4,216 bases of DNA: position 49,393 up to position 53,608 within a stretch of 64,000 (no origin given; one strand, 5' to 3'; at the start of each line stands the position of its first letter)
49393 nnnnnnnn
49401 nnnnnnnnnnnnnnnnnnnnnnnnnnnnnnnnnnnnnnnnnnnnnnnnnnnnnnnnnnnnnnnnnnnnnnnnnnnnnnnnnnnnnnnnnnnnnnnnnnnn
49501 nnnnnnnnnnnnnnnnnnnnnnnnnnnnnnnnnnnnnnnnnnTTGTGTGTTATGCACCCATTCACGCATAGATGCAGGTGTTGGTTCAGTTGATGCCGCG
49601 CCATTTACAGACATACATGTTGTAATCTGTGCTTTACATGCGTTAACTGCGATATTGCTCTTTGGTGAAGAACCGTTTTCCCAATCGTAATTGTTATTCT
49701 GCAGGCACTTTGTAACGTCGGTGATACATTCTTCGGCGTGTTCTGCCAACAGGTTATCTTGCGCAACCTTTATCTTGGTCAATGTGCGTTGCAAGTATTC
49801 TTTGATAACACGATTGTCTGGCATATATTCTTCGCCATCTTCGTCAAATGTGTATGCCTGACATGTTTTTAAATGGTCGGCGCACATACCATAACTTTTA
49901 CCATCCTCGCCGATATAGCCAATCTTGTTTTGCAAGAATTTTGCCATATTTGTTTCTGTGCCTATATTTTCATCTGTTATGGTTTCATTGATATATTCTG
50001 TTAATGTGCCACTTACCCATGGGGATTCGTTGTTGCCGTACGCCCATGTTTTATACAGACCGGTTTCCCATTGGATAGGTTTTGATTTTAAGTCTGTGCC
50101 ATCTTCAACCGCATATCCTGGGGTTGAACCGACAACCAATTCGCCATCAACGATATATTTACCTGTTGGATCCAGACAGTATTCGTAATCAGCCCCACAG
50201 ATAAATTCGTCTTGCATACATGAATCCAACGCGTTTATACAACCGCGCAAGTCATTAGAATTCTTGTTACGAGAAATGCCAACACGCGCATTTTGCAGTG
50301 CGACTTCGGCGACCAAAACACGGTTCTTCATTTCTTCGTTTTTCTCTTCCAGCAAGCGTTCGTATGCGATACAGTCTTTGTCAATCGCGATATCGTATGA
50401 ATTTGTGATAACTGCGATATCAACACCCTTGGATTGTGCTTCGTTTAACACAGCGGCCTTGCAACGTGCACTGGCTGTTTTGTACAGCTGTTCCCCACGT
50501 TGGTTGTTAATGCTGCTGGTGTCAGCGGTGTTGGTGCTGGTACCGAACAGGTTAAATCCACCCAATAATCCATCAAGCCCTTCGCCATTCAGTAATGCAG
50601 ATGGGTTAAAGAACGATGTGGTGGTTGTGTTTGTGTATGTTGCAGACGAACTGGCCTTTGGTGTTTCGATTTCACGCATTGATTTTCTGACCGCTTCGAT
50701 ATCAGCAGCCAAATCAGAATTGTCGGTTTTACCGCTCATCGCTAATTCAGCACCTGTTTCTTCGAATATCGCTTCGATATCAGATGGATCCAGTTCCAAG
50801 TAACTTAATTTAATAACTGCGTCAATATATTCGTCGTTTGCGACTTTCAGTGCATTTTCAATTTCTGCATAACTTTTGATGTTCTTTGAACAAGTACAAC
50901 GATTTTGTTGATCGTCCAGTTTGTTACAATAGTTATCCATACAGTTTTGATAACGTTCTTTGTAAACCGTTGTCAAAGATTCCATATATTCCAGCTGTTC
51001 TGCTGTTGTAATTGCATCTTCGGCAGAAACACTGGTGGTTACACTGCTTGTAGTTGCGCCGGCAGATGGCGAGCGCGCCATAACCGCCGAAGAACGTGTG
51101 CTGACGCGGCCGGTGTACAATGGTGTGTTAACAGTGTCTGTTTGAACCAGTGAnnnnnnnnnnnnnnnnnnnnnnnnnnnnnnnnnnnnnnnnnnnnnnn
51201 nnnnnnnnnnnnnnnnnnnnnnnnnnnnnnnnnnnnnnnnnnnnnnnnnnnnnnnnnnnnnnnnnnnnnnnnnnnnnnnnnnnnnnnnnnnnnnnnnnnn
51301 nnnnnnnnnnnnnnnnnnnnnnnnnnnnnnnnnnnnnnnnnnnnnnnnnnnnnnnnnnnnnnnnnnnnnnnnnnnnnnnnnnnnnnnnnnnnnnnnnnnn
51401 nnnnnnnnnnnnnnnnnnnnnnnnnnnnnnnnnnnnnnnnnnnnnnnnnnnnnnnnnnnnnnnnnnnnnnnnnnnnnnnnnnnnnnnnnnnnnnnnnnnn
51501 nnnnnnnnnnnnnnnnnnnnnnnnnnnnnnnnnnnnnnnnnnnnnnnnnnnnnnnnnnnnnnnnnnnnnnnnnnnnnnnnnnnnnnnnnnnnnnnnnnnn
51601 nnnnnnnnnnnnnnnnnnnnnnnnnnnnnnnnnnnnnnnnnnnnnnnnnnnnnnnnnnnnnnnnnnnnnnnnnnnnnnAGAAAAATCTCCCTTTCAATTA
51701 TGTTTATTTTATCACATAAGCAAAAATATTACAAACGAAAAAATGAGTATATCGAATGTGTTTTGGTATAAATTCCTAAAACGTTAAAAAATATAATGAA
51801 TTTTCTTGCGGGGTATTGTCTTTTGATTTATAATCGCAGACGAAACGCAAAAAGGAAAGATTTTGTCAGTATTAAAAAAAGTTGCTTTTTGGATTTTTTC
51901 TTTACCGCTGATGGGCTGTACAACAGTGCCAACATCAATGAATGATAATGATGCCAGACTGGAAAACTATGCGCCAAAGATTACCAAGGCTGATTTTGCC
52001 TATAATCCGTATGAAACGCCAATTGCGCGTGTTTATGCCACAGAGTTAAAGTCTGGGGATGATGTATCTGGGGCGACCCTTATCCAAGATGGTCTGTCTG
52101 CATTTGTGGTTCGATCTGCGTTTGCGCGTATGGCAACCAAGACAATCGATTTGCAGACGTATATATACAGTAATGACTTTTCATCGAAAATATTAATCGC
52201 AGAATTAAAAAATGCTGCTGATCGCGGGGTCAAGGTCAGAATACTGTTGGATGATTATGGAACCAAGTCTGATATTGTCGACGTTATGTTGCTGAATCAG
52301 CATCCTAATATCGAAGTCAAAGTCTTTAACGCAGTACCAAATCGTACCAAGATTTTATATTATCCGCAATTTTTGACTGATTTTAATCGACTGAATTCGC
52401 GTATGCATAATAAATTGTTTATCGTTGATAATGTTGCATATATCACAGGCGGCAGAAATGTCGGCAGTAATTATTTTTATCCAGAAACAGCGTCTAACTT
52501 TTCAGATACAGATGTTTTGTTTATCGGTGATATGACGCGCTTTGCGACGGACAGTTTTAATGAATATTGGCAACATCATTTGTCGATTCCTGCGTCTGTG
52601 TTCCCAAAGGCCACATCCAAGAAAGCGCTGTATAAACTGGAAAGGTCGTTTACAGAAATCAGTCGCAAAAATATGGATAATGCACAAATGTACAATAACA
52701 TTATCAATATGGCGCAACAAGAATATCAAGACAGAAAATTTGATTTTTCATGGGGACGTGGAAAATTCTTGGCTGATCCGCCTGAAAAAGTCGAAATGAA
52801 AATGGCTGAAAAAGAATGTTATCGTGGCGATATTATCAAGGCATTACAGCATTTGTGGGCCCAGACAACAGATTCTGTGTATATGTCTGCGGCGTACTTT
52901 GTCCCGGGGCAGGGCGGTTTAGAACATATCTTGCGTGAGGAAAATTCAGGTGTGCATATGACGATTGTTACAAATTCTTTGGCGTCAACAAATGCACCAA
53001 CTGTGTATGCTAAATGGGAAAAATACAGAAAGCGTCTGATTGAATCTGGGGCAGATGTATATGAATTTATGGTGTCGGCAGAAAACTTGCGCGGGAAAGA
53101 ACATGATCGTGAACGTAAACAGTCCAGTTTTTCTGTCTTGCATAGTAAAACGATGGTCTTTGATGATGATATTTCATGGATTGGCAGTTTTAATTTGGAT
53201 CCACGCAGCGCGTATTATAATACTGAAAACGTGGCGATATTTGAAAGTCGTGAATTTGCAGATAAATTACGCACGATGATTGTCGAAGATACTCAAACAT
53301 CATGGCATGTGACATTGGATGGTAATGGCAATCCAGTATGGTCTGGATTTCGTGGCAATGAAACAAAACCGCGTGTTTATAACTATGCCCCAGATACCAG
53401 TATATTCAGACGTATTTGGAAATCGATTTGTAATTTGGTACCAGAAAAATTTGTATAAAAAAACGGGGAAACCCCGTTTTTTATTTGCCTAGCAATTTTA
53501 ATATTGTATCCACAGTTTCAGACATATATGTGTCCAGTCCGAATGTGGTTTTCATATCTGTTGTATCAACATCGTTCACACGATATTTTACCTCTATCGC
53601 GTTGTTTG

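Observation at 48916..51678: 920-aa secreted Cys-rich protein with a hypervariable-looking Arg/Ala/Thr/Ser repeat tract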

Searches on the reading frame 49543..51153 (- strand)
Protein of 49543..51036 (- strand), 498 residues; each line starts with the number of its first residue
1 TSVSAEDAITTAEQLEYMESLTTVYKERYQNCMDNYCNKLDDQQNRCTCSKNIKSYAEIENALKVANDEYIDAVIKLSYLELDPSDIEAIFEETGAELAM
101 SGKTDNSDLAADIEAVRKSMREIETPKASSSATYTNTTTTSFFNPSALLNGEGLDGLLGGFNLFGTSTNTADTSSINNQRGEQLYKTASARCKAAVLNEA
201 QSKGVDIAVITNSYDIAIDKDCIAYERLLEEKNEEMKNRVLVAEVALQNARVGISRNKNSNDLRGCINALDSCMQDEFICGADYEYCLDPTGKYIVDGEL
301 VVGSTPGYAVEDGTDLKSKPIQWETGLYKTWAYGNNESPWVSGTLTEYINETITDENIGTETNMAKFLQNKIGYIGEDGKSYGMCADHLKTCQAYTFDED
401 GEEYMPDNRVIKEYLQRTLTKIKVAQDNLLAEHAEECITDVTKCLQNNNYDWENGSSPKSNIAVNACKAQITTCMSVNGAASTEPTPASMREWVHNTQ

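Call 17: search_solved_structures(query=A2, max_evalue=10)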
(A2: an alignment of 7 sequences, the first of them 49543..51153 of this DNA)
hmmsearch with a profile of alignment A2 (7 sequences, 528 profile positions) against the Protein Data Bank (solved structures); distinct sequences matched with E-value up to 10: 5.
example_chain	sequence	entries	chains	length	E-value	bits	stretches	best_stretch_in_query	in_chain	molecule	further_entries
1fcl_A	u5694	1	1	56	0.046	15.5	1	323-373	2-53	IMMUNOGLOBULIN G BINDING PROTEIN G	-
6njf_A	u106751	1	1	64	0.31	12.8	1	323-372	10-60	Immunoglobulin G-binding protein G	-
5uce_A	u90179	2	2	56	0.39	12.5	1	323-372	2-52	Immunoglobulin G-binding protein G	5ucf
3vjf_A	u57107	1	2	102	0.42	12.4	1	124-178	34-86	WA20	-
6o41_M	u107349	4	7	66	0.44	12.3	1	323-372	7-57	Immunoglobulin G-binding protein G (DOMAIN III) | Immunoglobulin G-binding protein G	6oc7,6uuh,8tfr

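Call 18: find_related_loci(query=A2, collection=genome_contigs, flank=8000)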
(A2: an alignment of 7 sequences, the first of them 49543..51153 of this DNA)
Query A2 (537 aa) in genome_contigs; peptide patterns used: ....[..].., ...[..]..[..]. (x = any residue, [..] = any of these).
554 stretches matched a pattern; 463 encode a relative of the query (tblastn E <= 1e-3); the best 80 are kept; 80 distinct loci.
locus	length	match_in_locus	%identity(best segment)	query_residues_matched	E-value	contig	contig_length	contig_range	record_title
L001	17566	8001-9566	52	2-533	1e-171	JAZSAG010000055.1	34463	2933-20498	MAG: Candidatus Enterousia sp. isolate T1900044938_TS20190404.MAGScoT_cleanbin_000029 SGB_3452_k141_74266, whole genome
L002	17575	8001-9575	50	1-533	3e-163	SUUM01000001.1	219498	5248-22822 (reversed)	MAG: Alphaproteobacteria bacterium isolate SIG46 NODE_180_length_219498_cov_7.274562, whole genome shotgun sequence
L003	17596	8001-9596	50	1-535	4e-163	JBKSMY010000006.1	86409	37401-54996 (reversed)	MAG: Alphaproteobacteria bacterium isolate KS320-82 k141_2534286, whole genome shotgun sequence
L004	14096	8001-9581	51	1-533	9e-163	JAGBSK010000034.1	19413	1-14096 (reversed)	MAG: Alphaproteobacteria bacterium isolate RGIG9404 Yak_Cecum-1__c614490, whole genome shotgun sequence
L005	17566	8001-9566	53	2-533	4e-170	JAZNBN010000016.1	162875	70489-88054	MAG: Candidatus Enterousia sp. isolate T1900044741_TS20190207.MAGScoT_cleanbin_000046 SGB_2069_k141_384746, whole genome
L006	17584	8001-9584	48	1-533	5e-161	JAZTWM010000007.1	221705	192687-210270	MAG: Candidatus Enterousia sp. isolate T1900045333_YK20190022.MAGScoT_cleanbin_000042 SGB_6555_k141_849587, whole genome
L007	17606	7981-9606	49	1-534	3e-160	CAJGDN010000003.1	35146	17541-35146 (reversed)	MAG: uncultured Alphaproteobacteria bacterium isolate MAG63 genome assembly, contig: k141_2506767_length_35146_cov_18.75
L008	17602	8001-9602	48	1-535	6e-160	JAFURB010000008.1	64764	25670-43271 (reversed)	MAG: Alphaproteobacteria bacterium isolate RGIG4748 Roe_deer_Rectum.Co__c834154, whole genome shotgun sequence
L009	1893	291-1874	48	6-537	2e-171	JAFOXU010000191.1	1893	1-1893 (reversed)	MAG: Alphaproteobacteria bacterium isolate RGIG896 Dairy_cattle_Rectum-3__c913041, whole genome shotgun sequence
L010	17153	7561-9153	50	1-534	2e-157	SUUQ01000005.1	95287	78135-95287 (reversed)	MAG: Alphaproteobacteria bacterium isolate SIG50 NODE_5571_length_95287_cov_6.974496, whole genome shotgun sequence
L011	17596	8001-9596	49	1-535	6e-158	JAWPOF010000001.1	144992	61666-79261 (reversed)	MAG: Alphaproteobacteria bacterium isolate KG228-117 k141_1177560, whole genome shotgun sequence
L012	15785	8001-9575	48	8-537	2e-157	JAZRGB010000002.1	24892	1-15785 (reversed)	MAG: Candidatus Enterousia sp. isolate T1900045493_YK20190187.MAGScoT_cleanbin_000028 SGB_7394_k141_371003, whole genome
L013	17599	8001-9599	48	1-535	3e-157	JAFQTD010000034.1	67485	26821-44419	MAG: Alphaproteobacteria bacterium isolate RGIG2127 Goat_Colon-5__c363273, whole genome shotgun sequence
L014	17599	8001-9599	48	1-535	1e-157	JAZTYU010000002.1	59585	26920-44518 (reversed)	MAG: Candidatus Enterousia sp. isolate T1900045325_YK20190014.MAGScoT_cleanbin_000039 SGB_6437_k141_1025180, whole genom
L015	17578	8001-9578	50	1-533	3e-156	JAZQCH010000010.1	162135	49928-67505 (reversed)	MAG: Candidatus Enterousia sp. isolate T1900044638_TS20190104.MAGScoT_cleanbin_000052 SGB_1211_k141_1018789, whole genom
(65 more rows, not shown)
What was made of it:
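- Enterousia, Alphaproteobacteria or Rickettsiales MAGs, or more generic or evidently mis-binned names, and many record titles name animal-gut samples (call 18).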

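Call 24: search_protein_representatives(alignment_id=A2)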
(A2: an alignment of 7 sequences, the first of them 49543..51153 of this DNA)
Query: 7 sequences, 528 profile positions. Proteins with E-value up to 0.001 (for the whole library): 673; up to 1e-10: 465; up to 1e-30: 216. The best 150 are listed.
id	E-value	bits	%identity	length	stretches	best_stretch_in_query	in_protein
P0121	1.4e-262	888.5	-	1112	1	9-527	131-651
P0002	7.0e-258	873.0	-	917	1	1-527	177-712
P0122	2.0e-238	808.8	-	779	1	1-527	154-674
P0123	3.6e-235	798.1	-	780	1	14-527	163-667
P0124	7.6e-230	780.5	-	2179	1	21-527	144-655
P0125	9.8e-228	773.5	-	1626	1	2-527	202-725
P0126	2.3e-227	772.3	-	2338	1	21-527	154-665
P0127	1.6e-223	759.6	-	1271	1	15-527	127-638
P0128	3.3e-219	745.3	-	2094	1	8-527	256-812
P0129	5.3e-218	741.4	-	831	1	1-510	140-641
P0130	1.1e-217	740.3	-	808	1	1-515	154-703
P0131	2.1e-216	736.1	-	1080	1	14-526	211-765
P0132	4.0e-216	735.2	-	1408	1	21-527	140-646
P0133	9.3e-216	734.0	-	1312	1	14-526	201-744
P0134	4.0e-215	731.9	-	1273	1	22-526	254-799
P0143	3.5e-208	709.0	-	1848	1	32-526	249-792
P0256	1.1e-78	281.6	-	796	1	20-504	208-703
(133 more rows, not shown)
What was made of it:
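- On Enterousia/Rs-D84 Cys-rich core family (unnamed; defined here): Profile scores reach 888 bits (call 24).
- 673 clusters at 50% identity (call 24).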

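Call 25: search_protein_families(library=pfam, proteins=[P0124, P0126, P0128, P0143, P0121], max_evalue=0.01)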
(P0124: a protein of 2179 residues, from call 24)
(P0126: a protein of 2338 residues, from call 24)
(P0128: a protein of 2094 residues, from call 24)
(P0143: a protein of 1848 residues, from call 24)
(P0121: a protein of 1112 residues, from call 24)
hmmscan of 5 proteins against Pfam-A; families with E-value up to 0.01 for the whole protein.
P0124 (2179 aa): 0 families

P0126 (2338 aa): 0 families

P0128 (2094 aa): 2 families
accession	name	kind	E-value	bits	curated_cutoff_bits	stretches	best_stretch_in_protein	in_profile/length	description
PF13093.11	FTA4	-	0.0024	18.2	24.8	1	331-409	117-196/199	Kinetochore complex Fta4 of Sim4 subunit, or CENP-50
PF14478.12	DUF4430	-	0.0065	17.3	23.8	0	1515-1543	26-54/72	Domain of unknown function (DUF4430)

P0143 (1848 aa): 0 families

P0121 (1112 aa): 1 family
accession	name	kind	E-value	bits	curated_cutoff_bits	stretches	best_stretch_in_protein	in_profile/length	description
PF13093.11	FTA4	-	0.0073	16.6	24.8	0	209-284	121-197/199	Kinetochore complex Fta4 of Sim4 subunit, or CENP-50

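Call 27: find_homologous_proteins(query=P0256)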
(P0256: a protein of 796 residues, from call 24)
Query P0256 (796 aa): 7 proteins with E <= 0.001 among 8000 candidates.
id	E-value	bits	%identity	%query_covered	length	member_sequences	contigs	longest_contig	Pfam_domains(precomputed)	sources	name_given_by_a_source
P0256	0.0e+0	1788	100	100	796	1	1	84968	-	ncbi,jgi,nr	ncbi:MAG: hypothetical protein LBH81_01005 [Rickettsiales bacterium]|jgi:hypothetical protein|nr:hyp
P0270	1.4e-244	832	55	95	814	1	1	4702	-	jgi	jgi:hypothetical protein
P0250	5.6e-222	757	50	96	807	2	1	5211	-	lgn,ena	-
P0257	1.0e-166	575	43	98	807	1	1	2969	-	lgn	-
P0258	2.7e-146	507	43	92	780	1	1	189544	-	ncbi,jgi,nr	ncbi:MAG: hypothetical protein LBB23_03260 [Rickettsiales bacterium]|jgi:hypothetical protein|nr:hyp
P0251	4.7e-132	460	38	92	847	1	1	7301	-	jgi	jgi:hypothetical protein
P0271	1.2e-21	95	22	78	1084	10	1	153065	-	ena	-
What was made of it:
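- Tried and rejected: The search returned only 7 proteins (call 27).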

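Call 61: find_encoding_contigs(protein=P0256, flank=10000, max_places=1)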
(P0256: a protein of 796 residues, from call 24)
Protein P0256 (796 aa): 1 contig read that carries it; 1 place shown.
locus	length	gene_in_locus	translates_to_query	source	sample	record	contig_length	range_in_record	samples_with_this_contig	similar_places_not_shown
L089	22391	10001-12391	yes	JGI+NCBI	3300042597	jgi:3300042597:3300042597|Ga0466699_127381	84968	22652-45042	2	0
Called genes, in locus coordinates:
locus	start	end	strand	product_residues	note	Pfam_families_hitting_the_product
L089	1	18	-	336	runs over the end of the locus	PF01259:SAICAR_synt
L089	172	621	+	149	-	PF22817:ApeP-like, PF07977:FabA, PF22818:ApeI-like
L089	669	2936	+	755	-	-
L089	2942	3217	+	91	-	-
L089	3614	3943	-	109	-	PF00254:FKBP_C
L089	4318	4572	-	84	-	PF01016:Ribosomal_L27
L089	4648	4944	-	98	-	PF00829:Ribosomal_L21p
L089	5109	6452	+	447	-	PF02321:OEP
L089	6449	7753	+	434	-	PF25917:BSH_RND, PF25919:BSH_CusB (faint), PF25973:BSH_CzcB, PF25990:Beta-barrel_YknX, PF25954:Beta-barrel_RND_2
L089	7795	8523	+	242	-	PF00005:ABC_tran, PF13401:AAA_22 (faint), PF13304:AAA_21 (faint)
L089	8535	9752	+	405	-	PF12704:MacB_PCD, PF02687:FtsX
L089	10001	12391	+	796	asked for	-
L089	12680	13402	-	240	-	PF01479:S4, PF00849:PseudoU_synth_2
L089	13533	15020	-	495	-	PF14849:YidC_periplas, PF02096:60KD_IMP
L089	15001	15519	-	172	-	PF01252:Peptidase_A8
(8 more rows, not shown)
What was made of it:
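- A distant member sits directly after an OEP-MFP-MacB operon, a type of pump that expels periplasmic substrates (call 61).
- Tried and rejected: A MacB-type pump lies upstream in one distant locus (call 61).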

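Call 79: search_dna_similar(query=window:49543-51036:-, collection=plasmids, mode=protein, max_evalue=0.001, max_rows=10)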
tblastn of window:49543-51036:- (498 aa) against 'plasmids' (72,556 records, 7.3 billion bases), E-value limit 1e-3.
No match.

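Call 80: search_dna_similar(query=window:49543-51036:-, collection=phages, mode=protein, max_evalue=0.001, max_rows=10)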
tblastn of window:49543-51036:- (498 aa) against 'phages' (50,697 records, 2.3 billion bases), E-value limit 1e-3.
No match.
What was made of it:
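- No plasmid or phage homologue (calls 79, 80).
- Tried and rejected: No tblastn hit in plasmids or phages (calls 79, 80).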

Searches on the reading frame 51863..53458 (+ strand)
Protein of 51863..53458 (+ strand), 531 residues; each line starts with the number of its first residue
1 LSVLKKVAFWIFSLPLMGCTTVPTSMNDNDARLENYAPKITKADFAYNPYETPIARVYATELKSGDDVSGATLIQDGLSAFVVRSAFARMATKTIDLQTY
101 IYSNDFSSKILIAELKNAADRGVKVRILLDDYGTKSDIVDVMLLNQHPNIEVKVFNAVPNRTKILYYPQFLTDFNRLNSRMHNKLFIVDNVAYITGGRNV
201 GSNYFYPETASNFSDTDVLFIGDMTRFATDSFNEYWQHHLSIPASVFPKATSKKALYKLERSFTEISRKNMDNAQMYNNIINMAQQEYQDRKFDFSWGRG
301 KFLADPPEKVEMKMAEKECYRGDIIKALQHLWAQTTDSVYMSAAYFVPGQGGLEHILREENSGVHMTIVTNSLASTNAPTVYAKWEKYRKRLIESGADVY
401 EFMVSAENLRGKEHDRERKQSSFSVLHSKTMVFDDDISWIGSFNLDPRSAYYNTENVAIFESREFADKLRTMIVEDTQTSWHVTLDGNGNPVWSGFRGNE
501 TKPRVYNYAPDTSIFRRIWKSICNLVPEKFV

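Call 23: search_protein_families(library=pfam, proteins=[window:51863-53458:+], max_evalue=0.001)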
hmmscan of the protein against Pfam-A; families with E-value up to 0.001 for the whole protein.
window:51863-53458:+ (531 aa): 2 families
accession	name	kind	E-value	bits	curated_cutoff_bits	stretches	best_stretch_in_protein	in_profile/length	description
PF13091.12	PLDc_2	-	1.5e-34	119.1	27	2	333-471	6-126/132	PLD-like domain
PF00614.28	PLDc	-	8.1e-10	38.7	21.9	1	425-449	4-28/28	Phospholipase D Active site motif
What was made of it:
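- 51863..53458 (+): Divergently transcribed gene for a phospholipase D-family protein with a lipoprotein-type signal (LPLMG|C). It is the only neighbour conserved next to this family. Pfam PLDc_2 and PLDc (call 23).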

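Call 62: search_protein_families(library=ncbifam, proteins=[window:51863-53458:+], max_evalue=0.001)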
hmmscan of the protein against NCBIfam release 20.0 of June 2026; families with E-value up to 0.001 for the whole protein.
window:51863-53458:+ (531 aa): 8 families
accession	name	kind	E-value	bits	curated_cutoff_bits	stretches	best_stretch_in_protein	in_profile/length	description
TIGR04265.1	bac_cardiolipin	equivalog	3.6e-28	98.7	290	2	89-251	139-297/483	cardiolipin synthase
NF008427.0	PRK11263.1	equivalog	4.2e-20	72.2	281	1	85-473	25-336/409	cardiolipin synthase ClsB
NF009107.0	PRK12452.1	equivalog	2.8e-14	52.8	787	2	70-205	141-266/509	cardiolipin synthase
NF010492.0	PRK13912.1-3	equivalog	7.7e-10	38.6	297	1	86-229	41-162/178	nuclease NucT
NF038319.1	DISARM_DrmC_I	equivalog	7.8e-10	38.7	133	1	323-470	94-228/236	DISARM system phospholipase D-like protein DrmC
NF010493.0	PRK13912.1-4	equivalog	2.2e-05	24.5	351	0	99-201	45-134/171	nuclease NucT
NF010491.0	PRK13912.1-2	equivalog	0.00013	21.8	225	0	97-205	52-147/180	nuclease NucT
NF010490.0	PRK13912.1-1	equivalog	0.00091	19.3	211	0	101-154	48-100/159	nuclease NucT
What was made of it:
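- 51863..53458 (+): It scores below NCBIfam cut-offs for cardiolipin synthase (call 62).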
